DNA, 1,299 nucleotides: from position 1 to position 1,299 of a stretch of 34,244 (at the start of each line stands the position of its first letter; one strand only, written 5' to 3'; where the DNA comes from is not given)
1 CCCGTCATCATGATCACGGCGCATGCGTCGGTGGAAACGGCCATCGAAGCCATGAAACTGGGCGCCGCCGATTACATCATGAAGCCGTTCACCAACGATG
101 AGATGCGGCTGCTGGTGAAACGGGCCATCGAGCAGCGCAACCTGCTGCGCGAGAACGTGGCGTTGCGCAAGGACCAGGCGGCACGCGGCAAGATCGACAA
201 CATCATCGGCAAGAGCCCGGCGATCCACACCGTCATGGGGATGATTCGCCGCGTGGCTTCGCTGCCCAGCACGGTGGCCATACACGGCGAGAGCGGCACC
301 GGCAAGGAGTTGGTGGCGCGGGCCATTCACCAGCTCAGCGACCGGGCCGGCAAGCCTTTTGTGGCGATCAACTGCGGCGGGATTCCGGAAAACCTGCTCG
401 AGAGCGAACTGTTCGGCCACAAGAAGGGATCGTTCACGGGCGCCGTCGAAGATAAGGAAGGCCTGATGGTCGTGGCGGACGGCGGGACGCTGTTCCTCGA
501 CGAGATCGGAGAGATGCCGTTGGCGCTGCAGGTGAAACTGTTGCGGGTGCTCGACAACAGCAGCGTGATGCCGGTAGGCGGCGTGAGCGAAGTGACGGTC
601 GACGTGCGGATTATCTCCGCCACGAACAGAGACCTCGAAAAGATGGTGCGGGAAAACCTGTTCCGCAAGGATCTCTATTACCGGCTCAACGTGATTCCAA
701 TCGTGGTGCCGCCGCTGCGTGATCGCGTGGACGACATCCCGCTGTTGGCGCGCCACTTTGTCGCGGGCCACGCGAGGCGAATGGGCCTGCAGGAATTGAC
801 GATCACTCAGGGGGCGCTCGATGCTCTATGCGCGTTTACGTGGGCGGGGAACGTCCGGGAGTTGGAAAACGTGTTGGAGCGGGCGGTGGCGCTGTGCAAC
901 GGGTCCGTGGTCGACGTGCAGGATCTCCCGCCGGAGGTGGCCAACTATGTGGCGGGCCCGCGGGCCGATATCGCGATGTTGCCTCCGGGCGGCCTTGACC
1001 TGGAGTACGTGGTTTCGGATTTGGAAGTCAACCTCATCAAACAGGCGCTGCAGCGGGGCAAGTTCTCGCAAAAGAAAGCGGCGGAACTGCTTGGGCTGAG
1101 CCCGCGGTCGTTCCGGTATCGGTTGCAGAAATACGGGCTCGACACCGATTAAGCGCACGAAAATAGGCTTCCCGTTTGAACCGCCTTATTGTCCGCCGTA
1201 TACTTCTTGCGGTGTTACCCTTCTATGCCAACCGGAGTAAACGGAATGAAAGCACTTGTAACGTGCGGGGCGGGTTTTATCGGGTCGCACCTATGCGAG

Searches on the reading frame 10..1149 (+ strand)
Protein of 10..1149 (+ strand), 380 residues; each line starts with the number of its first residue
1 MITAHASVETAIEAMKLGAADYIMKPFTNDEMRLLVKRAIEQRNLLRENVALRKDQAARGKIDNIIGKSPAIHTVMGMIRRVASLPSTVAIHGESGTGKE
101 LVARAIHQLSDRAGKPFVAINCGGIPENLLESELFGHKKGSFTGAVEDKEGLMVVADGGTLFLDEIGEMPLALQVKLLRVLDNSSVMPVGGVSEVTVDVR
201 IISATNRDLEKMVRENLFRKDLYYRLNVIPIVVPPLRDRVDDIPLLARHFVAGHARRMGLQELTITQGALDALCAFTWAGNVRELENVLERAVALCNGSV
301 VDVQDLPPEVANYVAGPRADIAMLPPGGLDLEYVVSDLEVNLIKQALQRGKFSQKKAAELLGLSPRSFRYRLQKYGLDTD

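Call 84: search_protein_families(library=padloc, proteins=[window:10-1149:+], max_evalue=0.00001)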
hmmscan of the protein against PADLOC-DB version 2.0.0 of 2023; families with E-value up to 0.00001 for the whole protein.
window:10-1149:+ (380 aa): 3 families
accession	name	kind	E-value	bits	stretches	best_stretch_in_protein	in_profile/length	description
PDLC01995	RtcR_PspF2--CARF_AAA_HTH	-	4e-113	377.1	1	52-377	155-480/481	-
PDLC01994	RtcR_PspF1--CARF_AAA_HTH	-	3.3e-52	176.1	1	45-373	143-466/468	-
PDLC01993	RtcR--CARF_AAA_HTH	-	6.9e-51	171.2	1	63-311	180-437/523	-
